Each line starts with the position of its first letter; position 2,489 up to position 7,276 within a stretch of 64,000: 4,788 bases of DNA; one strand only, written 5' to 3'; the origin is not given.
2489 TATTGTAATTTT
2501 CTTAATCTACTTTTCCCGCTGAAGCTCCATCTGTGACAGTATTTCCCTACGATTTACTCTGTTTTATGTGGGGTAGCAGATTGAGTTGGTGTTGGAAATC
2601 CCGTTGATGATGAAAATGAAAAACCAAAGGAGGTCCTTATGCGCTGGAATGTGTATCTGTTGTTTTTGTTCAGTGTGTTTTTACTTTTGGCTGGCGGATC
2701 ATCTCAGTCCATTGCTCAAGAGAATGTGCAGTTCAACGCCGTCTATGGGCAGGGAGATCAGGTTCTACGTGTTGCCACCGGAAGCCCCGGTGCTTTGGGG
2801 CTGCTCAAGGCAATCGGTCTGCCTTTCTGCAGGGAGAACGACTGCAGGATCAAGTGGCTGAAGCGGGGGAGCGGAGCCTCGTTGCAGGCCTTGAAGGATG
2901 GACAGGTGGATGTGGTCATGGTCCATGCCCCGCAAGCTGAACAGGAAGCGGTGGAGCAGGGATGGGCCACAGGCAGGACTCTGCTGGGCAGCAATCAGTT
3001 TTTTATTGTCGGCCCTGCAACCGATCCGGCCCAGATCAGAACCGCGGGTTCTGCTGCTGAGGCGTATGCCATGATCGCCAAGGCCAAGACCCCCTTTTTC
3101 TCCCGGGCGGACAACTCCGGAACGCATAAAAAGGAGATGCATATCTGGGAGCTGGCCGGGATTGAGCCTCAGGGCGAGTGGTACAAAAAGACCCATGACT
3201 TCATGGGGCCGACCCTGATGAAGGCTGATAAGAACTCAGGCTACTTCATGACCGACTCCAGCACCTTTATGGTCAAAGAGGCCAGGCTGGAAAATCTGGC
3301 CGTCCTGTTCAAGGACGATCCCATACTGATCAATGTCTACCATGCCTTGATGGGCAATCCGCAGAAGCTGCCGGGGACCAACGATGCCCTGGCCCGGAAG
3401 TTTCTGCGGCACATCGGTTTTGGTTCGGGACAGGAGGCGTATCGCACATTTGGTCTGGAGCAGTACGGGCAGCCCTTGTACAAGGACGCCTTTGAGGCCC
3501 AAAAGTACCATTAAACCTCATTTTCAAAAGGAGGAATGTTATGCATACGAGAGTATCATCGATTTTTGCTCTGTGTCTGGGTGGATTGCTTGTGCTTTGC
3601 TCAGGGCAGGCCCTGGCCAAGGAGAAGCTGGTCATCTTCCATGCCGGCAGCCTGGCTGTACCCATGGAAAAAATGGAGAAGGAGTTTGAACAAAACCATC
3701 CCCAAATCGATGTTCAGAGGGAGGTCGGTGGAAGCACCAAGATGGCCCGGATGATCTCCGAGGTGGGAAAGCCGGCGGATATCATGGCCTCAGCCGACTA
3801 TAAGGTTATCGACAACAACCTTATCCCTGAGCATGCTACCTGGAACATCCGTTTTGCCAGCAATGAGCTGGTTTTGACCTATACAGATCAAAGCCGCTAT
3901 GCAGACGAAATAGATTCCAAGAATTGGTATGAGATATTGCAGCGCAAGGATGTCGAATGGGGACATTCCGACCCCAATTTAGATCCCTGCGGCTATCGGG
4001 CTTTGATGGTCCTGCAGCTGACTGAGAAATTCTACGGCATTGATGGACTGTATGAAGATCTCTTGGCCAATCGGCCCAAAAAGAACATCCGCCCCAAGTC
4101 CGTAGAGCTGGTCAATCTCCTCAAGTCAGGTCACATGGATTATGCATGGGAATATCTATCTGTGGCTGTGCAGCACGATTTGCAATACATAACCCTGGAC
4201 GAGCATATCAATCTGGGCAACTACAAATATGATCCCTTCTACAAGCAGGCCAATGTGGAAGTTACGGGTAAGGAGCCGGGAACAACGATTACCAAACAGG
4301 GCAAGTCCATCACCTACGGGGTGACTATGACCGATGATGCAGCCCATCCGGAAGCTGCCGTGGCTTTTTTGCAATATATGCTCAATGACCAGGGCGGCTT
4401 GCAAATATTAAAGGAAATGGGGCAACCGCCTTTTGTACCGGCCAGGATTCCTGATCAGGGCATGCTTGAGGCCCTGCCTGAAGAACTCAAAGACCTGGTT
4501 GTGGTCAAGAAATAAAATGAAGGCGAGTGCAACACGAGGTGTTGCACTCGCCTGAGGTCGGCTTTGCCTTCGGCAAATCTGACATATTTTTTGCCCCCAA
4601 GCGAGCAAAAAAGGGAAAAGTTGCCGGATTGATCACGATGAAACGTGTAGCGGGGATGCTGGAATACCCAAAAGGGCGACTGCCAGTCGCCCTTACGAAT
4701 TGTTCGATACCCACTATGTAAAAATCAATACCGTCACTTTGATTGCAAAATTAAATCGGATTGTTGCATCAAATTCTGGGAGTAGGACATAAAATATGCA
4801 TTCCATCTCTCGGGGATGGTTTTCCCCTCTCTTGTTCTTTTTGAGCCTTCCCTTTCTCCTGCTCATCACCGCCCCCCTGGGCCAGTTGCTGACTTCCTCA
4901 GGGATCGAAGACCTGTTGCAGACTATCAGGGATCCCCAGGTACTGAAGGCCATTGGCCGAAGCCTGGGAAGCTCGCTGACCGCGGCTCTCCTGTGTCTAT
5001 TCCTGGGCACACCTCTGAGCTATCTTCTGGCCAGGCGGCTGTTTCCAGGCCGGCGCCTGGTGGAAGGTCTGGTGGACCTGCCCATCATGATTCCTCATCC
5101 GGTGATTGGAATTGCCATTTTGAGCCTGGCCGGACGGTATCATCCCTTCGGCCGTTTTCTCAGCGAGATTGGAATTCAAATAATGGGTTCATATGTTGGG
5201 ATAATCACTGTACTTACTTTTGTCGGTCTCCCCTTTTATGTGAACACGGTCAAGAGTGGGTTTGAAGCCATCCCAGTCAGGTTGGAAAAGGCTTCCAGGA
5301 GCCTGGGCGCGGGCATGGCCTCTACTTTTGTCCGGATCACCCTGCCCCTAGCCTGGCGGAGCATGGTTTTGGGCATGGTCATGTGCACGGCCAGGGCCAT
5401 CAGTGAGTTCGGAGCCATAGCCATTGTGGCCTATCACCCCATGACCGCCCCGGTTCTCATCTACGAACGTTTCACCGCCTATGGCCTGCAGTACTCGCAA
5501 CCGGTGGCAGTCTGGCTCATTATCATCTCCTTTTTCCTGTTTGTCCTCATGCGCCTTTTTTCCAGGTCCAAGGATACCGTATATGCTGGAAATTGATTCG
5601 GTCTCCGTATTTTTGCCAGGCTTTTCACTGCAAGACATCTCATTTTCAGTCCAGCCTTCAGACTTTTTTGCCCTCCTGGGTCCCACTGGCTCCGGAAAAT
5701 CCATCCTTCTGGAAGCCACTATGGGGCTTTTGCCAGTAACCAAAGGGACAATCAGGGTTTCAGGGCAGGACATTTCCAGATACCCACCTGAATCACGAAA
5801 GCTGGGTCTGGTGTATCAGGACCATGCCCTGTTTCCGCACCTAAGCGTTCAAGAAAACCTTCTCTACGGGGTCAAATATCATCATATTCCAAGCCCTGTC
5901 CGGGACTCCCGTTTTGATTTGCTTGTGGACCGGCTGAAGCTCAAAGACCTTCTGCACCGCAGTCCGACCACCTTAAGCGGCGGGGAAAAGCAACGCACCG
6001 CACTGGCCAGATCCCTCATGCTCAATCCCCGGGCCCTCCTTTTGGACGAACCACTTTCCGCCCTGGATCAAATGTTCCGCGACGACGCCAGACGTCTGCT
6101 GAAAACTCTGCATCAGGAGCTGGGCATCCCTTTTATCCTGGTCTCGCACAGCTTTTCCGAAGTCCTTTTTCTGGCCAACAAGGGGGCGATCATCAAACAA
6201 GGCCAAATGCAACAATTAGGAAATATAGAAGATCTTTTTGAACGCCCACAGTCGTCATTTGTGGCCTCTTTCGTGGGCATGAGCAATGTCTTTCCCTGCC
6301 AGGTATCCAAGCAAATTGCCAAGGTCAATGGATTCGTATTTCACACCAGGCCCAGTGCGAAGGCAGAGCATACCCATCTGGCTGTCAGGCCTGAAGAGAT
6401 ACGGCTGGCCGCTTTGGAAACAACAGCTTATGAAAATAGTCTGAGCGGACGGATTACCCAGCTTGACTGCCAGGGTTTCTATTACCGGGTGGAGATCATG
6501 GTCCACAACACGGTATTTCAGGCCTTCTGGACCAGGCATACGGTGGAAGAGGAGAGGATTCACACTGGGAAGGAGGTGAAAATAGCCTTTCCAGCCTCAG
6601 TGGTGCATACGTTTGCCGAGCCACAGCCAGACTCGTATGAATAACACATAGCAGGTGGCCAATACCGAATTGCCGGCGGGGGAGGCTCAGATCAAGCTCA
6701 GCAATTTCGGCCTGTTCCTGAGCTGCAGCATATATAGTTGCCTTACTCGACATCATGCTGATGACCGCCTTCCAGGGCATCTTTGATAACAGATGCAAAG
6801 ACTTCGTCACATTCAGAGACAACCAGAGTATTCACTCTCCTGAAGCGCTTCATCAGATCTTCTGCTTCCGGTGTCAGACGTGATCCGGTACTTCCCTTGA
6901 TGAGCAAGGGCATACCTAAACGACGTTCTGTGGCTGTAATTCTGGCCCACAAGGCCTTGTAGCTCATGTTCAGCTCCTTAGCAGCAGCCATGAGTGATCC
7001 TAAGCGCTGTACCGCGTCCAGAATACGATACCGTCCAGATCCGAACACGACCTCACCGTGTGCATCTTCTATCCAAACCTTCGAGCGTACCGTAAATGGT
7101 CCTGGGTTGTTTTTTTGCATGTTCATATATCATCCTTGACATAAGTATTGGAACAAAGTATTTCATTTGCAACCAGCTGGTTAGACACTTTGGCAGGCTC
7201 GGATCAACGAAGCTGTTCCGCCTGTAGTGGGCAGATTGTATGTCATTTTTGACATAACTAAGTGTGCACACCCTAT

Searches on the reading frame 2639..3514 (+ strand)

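Call 67: search_protein_families(library=pfam, proteins=[window:2639-3514:+], max_evalue=0.00001)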
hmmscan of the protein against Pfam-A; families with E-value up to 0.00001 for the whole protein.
window:2639-3514:+ (291 aa): 1 family
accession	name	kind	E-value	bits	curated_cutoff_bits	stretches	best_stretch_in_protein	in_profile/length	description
PF12849.12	PBP_like_2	-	1.4e-25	91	27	1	37-257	4-261/267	PBP superfamily domain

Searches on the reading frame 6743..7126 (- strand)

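Call 67: search_protein_families(library=pfam, proteins=[window:6743-7126:-], max_evalue=0.00001)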
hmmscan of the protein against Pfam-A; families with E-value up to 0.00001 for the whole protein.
window:6743-7126:- (127 aa): 1 family
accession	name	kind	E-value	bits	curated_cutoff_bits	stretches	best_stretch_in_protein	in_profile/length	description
PF00126.33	HTH_1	-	1.2e-14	54.4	26.6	1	33-89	4-60/60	Bacterial regulatory helix-turn-helix protein, lysR family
